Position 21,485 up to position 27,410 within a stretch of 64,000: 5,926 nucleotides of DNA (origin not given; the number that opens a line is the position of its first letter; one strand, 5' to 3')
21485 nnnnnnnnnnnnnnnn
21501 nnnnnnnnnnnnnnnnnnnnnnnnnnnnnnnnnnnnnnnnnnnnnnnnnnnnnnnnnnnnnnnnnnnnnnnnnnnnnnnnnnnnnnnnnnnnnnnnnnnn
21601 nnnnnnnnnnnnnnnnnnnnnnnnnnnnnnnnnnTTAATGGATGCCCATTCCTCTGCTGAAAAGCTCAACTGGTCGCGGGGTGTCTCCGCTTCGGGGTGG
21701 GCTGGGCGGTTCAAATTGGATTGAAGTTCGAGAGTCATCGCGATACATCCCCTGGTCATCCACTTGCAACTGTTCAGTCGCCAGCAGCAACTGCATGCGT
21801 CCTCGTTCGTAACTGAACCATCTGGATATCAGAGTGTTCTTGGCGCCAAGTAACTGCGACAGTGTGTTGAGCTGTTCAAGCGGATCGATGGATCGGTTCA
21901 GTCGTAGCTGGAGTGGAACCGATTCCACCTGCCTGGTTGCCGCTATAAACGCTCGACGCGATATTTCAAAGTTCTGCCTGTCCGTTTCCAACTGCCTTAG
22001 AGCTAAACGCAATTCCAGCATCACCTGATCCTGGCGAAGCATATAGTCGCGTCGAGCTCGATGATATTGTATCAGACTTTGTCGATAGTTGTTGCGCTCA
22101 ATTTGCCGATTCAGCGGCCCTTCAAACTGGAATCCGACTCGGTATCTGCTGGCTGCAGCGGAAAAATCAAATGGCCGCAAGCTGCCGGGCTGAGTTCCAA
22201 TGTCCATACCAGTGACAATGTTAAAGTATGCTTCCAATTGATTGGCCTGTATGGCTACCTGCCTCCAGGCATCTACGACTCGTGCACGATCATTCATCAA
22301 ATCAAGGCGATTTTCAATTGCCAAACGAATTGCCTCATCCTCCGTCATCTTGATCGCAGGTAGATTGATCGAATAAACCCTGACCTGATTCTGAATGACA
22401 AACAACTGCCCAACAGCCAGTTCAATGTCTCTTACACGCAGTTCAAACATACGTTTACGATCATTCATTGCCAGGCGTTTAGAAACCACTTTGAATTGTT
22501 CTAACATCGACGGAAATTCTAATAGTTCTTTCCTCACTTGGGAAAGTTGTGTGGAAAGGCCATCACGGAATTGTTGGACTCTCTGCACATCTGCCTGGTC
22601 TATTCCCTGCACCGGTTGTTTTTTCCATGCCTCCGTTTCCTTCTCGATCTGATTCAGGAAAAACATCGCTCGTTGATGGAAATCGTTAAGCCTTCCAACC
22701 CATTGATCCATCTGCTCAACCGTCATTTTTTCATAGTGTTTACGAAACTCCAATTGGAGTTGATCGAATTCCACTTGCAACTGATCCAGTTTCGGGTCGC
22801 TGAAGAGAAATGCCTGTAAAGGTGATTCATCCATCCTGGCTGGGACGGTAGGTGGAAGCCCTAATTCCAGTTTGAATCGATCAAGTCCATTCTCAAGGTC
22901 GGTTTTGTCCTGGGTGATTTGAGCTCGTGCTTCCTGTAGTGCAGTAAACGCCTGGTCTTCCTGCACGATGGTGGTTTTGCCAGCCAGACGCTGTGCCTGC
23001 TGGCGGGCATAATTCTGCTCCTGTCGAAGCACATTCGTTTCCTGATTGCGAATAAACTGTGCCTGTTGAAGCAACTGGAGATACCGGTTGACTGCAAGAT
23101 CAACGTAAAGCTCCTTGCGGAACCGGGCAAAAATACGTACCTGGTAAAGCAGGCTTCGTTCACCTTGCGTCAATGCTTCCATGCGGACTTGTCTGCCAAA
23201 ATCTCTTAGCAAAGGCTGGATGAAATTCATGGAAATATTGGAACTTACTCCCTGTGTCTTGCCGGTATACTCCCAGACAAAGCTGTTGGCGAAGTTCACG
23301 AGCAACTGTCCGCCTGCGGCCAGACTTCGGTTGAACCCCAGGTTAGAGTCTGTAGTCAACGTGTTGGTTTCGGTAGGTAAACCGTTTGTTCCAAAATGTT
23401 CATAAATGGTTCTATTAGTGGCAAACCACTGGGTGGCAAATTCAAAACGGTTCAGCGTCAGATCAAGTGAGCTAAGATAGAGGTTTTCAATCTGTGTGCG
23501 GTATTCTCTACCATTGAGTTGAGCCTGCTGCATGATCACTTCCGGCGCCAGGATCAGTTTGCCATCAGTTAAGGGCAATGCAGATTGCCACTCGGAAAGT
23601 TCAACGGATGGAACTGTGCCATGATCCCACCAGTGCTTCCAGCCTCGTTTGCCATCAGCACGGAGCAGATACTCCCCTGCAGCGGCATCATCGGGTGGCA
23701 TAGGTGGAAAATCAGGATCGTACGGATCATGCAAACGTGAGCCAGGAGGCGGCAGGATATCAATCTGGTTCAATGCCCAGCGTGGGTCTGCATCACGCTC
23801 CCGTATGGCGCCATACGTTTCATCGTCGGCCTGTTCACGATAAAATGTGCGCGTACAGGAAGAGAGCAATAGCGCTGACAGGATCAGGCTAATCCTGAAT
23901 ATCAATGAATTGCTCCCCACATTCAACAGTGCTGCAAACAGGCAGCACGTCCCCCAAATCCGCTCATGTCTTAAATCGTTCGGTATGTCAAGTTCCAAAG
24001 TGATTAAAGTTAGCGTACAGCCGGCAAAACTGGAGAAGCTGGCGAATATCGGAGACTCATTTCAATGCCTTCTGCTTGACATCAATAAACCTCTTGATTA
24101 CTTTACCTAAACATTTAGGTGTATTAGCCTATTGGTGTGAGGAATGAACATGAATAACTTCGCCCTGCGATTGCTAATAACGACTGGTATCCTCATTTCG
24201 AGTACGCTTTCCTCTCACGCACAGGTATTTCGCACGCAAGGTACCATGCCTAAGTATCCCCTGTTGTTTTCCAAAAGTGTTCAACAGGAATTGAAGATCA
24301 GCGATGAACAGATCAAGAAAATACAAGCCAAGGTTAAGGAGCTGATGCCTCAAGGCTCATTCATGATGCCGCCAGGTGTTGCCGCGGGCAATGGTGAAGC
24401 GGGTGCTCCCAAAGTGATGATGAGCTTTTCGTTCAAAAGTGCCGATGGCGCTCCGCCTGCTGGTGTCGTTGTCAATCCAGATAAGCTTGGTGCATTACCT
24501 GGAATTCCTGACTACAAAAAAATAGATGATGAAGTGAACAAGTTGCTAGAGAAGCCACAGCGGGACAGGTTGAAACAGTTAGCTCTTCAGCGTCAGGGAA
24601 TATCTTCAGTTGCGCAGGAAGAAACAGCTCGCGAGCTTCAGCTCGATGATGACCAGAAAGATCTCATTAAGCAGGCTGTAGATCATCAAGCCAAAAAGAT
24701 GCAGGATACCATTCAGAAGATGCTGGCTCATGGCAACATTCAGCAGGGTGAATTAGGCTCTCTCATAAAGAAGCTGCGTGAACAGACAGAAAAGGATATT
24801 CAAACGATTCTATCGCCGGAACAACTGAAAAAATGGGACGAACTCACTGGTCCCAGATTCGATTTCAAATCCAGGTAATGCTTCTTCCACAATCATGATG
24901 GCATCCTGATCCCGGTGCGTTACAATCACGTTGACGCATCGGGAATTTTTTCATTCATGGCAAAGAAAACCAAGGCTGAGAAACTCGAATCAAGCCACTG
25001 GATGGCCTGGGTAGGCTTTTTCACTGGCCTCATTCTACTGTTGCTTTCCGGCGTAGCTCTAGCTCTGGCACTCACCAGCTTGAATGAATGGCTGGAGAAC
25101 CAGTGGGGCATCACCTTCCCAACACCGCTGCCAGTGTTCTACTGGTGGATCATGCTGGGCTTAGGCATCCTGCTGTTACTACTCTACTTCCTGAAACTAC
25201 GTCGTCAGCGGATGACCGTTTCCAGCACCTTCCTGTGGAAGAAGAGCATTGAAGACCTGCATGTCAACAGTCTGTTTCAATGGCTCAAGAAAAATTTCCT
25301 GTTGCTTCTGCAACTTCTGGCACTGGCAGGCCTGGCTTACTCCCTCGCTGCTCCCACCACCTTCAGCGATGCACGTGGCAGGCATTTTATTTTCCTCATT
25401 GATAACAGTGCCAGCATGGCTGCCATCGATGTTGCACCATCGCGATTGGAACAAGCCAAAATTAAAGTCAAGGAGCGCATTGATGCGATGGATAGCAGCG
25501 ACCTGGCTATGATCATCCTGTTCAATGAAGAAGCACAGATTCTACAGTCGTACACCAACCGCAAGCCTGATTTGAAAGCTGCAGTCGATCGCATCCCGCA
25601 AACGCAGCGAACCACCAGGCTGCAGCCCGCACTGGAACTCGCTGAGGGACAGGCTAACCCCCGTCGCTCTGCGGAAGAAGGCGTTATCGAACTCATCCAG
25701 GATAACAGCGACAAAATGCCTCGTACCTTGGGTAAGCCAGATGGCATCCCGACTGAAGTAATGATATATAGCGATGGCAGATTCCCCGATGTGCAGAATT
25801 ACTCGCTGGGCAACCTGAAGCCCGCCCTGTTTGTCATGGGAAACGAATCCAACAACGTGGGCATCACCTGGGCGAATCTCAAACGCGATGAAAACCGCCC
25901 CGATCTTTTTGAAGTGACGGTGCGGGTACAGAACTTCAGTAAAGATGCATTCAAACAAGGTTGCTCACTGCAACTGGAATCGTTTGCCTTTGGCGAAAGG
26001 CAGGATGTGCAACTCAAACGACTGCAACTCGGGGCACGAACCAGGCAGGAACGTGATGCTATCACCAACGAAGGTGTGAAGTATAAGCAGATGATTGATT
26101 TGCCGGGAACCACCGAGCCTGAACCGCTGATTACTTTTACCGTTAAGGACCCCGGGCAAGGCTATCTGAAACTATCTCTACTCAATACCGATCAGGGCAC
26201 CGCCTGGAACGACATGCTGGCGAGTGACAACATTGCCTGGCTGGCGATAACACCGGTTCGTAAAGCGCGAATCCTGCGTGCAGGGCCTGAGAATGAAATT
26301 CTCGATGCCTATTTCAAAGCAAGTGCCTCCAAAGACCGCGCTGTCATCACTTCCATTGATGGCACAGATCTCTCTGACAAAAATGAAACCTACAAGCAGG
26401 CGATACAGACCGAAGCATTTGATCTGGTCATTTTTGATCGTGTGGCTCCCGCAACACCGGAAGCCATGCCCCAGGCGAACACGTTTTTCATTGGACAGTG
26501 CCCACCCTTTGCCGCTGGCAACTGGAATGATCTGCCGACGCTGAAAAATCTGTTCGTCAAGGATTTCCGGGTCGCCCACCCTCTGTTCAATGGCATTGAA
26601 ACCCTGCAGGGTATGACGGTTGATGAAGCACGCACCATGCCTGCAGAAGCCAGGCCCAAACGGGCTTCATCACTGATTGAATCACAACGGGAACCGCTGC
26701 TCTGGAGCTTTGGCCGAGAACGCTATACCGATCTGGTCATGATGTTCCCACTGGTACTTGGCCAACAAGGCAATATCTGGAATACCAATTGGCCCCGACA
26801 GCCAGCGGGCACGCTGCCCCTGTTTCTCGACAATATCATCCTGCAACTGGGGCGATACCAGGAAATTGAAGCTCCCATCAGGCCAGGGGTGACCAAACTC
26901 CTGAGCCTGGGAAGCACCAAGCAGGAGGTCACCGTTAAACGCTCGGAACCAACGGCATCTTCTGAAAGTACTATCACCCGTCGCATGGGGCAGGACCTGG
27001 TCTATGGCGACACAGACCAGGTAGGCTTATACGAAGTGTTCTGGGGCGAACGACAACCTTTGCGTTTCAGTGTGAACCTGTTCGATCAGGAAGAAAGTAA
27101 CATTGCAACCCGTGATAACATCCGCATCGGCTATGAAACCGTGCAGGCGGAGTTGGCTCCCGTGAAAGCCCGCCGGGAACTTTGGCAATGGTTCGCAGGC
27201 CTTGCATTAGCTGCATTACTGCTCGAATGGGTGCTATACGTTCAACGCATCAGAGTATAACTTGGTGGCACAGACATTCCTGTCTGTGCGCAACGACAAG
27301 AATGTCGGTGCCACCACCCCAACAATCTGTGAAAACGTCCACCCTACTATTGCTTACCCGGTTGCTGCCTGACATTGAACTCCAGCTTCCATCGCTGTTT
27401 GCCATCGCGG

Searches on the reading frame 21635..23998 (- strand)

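Call 89: search_protein_families(library=pfam, proteins=[window:21635-23998:-], max_evalue=0.00001)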
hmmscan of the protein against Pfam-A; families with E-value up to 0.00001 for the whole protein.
window:21635-23998:- (787 aa): 1 family
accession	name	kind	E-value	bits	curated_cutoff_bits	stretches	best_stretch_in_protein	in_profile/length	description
PF02321.23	OEP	-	5.7e-08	33.2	22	1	554-738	2-183/187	Outer membrane efflux protein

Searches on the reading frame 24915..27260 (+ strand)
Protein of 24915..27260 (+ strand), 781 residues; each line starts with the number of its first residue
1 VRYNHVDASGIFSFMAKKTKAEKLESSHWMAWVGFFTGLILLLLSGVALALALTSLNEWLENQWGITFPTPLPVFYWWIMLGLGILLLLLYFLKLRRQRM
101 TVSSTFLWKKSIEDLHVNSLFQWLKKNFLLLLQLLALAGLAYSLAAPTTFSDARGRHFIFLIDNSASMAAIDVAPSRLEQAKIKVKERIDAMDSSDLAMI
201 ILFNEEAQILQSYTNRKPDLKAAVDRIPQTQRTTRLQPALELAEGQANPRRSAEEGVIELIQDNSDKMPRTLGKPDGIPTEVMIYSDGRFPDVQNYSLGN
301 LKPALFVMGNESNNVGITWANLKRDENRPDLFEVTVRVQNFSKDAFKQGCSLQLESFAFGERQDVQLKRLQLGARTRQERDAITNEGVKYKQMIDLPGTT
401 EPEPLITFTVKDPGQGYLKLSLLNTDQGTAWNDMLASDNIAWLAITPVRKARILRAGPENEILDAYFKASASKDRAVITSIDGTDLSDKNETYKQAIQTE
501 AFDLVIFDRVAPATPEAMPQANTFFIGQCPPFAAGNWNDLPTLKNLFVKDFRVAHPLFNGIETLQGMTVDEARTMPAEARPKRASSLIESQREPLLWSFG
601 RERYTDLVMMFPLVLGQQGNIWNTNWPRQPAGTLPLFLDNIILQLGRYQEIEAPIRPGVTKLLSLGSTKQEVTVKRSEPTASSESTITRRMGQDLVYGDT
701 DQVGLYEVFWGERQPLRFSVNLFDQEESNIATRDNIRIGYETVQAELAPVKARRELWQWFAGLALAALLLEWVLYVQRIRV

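Call 55: search_protein_families(library=pfam, proteins=[window:24915-27260:+], max_evalue=0.00001)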
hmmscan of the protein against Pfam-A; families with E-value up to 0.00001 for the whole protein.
window:24915-27260:+ (781 aa): 2 families
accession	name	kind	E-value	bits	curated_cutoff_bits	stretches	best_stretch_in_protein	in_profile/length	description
PF13519.12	VWA_2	-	2.4e-13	51.1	27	1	159-263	2-105/107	von Willebrand factor type A domain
PF07584.16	BatA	-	5e-09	36.9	25.9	1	75-147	8-77/77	Aerotolerance regulator N-terminal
